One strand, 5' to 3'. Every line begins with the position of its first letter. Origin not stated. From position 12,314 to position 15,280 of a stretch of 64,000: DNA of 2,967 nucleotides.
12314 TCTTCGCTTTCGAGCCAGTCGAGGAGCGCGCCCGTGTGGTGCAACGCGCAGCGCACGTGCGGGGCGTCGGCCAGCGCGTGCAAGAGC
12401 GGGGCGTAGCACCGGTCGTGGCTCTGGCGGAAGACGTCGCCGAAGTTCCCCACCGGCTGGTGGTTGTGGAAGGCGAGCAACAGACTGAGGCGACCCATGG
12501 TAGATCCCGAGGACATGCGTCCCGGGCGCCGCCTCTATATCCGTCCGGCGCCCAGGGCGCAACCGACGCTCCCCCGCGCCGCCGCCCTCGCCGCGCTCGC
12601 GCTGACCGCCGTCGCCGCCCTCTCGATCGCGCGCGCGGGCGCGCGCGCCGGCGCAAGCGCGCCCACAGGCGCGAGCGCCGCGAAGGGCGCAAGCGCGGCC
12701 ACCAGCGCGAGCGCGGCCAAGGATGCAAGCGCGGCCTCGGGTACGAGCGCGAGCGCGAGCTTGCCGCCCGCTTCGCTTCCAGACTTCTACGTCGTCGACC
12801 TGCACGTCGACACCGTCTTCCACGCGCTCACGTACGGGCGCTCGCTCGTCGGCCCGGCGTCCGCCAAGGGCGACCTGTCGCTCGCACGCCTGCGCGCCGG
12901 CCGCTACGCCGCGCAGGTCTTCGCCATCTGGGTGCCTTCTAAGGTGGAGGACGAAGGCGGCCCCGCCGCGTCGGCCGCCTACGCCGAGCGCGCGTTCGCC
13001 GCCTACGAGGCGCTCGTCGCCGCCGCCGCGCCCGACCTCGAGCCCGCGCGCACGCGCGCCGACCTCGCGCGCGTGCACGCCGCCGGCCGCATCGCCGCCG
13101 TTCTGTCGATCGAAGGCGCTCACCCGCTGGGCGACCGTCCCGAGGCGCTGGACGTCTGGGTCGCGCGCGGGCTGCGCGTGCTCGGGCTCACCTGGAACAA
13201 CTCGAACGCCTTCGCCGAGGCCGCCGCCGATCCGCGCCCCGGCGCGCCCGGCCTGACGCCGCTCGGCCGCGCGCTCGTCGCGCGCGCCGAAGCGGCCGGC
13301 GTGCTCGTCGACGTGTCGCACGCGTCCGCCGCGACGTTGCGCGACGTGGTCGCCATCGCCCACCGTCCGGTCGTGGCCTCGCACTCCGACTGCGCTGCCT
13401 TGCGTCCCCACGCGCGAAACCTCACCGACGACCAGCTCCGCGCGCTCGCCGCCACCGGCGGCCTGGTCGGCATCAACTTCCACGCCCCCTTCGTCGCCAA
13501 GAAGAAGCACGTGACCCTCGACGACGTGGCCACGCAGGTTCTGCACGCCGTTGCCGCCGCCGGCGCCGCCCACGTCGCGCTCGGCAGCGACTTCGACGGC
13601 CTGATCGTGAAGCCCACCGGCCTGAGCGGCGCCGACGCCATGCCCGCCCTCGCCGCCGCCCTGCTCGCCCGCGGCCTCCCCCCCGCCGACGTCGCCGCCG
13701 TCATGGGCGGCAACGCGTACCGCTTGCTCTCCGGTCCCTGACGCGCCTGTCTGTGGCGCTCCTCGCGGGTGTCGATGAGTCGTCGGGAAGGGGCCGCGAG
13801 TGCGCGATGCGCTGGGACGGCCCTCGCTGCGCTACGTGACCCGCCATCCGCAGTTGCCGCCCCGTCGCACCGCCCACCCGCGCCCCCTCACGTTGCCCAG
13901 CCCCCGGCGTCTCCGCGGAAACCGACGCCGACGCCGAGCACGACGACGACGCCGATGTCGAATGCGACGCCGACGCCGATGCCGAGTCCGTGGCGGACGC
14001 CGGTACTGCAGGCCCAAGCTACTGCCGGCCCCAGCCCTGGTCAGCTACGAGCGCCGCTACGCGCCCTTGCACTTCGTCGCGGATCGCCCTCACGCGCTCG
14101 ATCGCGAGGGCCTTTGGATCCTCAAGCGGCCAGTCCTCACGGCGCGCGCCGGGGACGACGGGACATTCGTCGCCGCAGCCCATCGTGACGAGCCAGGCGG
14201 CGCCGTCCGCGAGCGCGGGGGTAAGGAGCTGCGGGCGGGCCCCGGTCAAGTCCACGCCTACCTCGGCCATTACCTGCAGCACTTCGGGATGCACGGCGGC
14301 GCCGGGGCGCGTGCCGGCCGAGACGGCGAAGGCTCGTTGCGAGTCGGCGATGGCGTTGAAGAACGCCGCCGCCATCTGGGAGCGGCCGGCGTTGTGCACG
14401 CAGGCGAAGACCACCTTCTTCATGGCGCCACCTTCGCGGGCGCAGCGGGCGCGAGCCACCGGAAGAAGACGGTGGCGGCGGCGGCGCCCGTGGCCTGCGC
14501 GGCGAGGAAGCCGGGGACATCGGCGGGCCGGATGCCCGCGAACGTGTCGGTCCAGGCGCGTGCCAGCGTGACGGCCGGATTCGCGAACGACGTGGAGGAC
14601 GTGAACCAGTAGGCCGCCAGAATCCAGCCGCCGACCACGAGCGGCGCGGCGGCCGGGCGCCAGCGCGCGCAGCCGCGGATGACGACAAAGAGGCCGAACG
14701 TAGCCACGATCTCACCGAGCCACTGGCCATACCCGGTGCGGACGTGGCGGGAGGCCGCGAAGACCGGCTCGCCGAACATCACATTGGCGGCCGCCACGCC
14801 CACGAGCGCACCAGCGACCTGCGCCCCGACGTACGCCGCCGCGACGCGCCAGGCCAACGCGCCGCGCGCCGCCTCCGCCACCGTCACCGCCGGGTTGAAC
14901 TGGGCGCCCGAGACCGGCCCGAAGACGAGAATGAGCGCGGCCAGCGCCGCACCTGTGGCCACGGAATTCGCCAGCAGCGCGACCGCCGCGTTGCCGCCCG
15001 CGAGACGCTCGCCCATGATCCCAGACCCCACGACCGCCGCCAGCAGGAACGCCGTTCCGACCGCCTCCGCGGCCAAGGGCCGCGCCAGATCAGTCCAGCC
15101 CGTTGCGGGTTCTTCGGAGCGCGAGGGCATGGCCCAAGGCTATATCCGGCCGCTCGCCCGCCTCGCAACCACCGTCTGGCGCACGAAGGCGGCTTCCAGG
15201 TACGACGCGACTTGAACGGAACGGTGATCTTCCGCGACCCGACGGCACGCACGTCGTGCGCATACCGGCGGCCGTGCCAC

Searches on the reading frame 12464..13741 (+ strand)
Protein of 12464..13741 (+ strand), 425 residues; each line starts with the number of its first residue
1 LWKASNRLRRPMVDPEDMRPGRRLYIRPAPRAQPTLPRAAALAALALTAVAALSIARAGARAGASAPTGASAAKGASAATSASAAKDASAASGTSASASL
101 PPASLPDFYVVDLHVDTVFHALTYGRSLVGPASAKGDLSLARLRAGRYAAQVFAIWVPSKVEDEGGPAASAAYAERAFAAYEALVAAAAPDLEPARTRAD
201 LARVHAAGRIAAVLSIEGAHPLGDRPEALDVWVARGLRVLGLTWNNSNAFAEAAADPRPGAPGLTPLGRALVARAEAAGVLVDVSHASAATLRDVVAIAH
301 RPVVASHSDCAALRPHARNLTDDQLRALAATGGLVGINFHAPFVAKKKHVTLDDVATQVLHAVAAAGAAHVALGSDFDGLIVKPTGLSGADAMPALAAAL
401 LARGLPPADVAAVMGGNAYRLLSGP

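Call 62: search_protein_families(library=pfam, proteins=[window:12464-13741:+], max_evalue=0.0001)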
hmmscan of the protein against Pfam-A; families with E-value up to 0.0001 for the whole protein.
window:12464-13741:+ (425 aa): 1 family
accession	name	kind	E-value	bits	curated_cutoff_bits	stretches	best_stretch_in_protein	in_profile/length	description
PF01244.27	Peptidase_M19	-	1.8e-85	287.4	26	1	107-422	5-317/319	Membrane dipeptidase (Peptidase family M19)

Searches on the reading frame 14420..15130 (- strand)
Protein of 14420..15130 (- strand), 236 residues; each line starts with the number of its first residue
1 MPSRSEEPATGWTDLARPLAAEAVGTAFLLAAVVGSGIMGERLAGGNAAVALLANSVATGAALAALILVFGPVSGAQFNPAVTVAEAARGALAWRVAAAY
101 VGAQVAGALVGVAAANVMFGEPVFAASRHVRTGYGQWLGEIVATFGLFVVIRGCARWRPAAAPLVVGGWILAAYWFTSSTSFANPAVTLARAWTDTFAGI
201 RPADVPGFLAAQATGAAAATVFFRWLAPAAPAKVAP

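Call 62: search_protein_families(library=pfam, proteins=[window:14420-15130:-], max_evalue=0.0001)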
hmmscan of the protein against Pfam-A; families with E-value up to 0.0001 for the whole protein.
window:14420-15130:- (236 aa): 1 family
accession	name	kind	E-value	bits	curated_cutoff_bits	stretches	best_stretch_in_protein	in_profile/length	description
PF00230.25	MIP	-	1.3e-18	68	25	1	15-155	7-151/222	Major intrinsic protein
